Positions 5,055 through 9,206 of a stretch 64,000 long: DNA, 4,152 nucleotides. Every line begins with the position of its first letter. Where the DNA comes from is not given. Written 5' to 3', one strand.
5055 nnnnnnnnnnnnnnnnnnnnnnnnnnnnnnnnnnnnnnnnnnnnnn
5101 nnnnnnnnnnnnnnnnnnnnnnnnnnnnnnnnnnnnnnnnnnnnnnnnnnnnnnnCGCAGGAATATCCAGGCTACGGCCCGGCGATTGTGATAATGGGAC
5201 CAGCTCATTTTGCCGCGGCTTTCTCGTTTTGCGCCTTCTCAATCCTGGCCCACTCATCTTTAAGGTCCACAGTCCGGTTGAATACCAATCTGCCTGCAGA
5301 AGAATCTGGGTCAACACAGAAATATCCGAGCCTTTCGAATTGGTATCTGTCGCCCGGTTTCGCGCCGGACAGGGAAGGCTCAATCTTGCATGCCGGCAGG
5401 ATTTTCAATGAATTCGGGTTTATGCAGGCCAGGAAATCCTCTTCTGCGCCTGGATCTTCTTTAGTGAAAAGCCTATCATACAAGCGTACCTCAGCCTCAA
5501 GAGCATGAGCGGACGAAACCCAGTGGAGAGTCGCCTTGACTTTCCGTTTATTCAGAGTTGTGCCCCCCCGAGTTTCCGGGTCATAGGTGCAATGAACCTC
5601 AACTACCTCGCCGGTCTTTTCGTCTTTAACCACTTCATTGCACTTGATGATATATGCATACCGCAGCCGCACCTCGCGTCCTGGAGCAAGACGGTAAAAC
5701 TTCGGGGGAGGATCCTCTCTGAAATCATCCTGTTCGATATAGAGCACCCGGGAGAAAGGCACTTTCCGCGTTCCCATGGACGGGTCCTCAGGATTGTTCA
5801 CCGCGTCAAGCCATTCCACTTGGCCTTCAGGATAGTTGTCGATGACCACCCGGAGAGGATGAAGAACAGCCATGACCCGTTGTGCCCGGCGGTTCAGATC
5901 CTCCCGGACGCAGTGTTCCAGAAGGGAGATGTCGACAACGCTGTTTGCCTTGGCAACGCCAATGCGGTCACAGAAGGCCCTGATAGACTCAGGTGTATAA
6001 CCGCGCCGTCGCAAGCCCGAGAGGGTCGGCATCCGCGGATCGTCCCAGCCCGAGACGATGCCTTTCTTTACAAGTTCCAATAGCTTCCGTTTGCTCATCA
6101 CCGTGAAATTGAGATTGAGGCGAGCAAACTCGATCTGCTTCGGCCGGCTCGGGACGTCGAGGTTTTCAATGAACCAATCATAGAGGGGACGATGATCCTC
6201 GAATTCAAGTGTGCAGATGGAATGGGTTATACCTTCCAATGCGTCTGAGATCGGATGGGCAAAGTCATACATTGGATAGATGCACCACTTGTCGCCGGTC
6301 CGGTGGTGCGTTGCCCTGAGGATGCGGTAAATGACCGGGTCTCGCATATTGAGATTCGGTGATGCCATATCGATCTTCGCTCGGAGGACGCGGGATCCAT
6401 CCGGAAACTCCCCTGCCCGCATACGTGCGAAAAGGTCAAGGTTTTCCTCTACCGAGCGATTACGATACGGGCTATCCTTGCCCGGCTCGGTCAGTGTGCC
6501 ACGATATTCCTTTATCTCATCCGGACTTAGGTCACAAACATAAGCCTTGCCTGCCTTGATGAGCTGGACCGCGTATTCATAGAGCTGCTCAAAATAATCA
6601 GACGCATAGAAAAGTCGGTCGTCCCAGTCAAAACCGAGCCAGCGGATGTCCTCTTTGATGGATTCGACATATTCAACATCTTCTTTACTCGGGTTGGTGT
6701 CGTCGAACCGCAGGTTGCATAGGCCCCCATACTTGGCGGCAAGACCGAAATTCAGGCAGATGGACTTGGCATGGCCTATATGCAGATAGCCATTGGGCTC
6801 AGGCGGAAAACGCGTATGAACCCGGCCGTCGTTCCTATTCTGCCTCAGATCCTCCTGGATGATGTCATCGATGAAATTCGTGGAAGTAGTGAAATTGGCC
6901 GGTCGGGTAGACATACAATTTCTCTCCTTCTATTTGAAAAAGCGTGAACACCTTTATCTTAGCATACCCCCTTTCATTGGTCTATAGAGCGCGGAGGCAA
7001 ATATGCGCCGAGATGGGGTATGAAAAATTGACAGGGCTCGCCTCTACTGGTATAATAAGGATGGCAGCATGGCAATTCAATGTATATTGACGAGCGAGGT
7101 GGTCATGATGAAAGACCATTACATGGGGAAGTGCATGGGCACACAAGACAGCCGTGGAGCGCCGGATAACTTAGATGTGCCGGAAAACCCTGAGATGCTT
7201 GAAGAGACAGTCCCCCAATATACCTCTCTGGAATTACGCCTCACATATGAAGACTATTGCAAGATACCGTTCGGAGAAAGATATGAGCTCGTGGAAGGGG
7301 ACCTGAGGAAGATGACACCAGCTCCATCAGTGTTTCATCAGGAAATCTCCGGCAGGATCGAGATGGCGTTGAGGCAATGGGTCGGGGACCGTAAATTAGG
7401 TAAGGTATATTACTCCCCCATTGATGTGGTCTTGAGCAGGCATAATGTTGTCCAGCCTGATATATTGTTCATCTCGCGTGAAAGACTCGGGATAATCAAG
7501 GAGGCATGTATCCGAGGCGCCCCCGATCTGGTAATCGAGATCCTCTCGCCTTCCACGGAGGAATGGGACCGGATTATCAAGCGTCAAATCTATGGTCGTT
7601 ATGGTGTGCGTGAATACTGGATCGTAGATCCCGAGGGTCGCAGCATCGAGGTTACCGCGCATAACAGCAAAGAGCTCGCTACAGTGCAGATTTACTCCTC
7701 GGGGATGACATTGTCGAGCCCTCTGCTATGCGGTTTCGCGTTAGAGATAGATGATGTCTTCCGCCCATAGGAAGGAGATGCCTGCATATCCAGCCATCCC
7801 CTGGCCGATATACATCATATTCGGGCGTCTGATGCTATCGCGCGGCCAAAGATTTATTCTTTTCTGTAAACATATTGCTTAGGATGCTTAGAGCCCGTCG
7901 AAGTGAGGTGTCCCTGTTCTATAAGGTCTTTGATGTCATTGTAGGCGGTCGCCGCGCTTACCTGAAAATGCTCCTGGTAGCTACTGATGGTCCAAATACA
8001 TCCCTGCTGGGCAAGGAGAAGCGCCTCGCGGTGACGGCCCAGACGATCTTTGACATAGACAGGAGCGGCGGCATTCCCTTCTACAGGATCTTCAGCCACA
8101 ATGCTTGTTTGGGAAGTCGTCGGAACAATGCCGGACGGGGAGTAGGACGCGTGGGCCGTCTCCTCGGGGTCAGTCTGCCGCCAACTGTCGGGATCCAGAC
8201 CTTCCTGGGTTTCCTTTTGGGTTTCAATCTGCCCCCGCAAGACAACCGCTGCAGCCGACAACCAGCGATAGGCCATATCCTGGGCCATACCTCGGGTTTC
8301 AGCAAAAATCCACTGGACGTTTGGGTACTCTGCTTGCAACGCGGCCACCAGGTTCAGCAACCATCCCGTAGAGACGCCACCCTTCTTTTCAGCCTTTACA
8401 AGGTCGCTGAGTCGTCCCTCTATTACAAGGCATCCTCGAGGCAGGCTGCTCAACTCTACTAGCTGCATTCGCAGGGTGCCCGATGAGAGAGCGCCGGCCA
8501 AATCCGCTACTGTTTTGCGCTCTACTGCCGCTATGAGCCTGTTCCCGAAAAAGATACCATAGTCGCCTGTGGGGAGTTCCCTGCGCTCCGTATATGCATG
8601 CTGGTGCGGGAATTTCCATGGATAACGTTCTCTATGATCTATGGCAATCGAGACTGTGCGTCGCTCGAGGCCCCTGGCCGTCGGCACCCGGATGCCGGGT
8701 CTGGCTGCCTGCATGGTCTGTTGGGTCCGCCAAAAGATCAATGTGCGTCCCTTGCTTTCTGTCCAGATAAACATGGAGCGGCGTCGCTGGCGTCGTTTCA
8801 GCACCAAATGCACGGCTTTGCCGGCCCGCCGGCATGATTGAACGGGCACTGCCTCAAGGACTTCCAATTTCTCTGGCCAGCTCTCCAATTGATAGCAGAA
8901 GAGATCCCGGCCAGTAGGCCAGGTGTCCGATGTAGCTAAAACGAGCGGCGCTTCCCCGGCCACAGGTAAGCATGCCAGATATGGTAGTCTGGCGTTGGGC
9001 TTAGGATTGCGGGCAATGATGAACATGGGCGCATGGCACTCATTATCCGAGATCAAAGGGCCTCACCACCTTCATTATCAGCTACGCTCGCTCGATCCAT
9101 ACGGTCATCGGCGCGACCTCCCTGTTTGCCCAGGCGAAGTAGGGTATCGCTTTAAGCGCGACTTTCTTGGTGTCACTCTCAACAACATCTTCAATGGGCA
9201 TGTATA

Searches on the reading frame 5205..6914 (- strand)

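Call 85: search_protein_families(library=pfam, proteins=[window:5205-6914:-], max_evalue=0.00001)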
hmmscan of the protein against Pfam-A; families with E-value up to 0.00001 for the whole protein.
window:5205-6914:- (569 aa): 3 families
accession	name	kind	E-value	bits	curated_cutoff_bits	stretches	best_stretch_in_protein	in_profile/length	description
PF00749.27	tRNA-synt_1c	-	8.1e-116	386.8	23.4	1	32-341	2-313/314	tRNA synthetases class I (E and Q), catalytic domain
PF03950.23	tRNA-synt_1c_C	-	1.6e-32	112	23.9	1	344-445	1-91/91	tRNA synthetases class I (E and Q), anti-codon binding domain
PF20974.2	tRNA-synt_1c_C2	-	1.3e-26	93.4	23.9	1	462-535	1-69/69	tRNA synthetases class I (E and Q), anti-codon binding domain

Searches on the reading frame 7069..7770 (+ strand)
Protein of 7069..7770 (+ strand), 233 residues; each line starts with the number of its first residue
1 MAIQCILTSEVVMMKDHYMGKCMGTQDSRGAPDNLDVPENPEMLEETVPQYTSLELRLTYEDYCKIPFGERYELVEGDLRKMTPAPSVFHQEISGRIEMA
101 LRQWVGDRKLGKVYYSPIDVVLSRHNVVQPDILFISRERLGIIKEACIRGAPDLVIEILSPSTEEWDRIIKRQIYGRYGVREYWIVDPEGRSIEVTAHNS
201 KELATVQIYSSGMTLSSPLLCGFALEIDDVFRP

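Call 85: search_protein_families(library=pfam, proteins=[window:7069-7770:+], max_evalue=0.00001)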
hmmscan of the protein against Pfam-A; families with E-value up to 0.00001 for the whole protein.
window:7069-7770:+ (233 aa): 1 family
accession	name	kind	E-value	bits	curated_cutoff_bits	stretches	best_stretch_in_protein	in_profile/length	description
PF05685.18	Uma2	-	1.8e-37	128.9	27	1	61-226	2-170/172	Putative restriction endonuclease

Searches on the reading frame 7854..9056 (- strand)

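Call 22: search_protein_families(library=pfam, proteins=[window:7854-9056:-], max_evalue=0.00001)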
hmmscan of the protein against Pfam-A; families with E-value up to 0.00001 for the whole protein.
window:7854-9056:- (400 aa): 1 family
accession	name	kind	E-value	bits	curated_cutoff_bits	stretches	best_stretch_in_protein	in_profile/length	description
PF02732.21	ERCC4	-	2.1e-10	41.1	24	1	139-256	1-131/140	ERCC4 domain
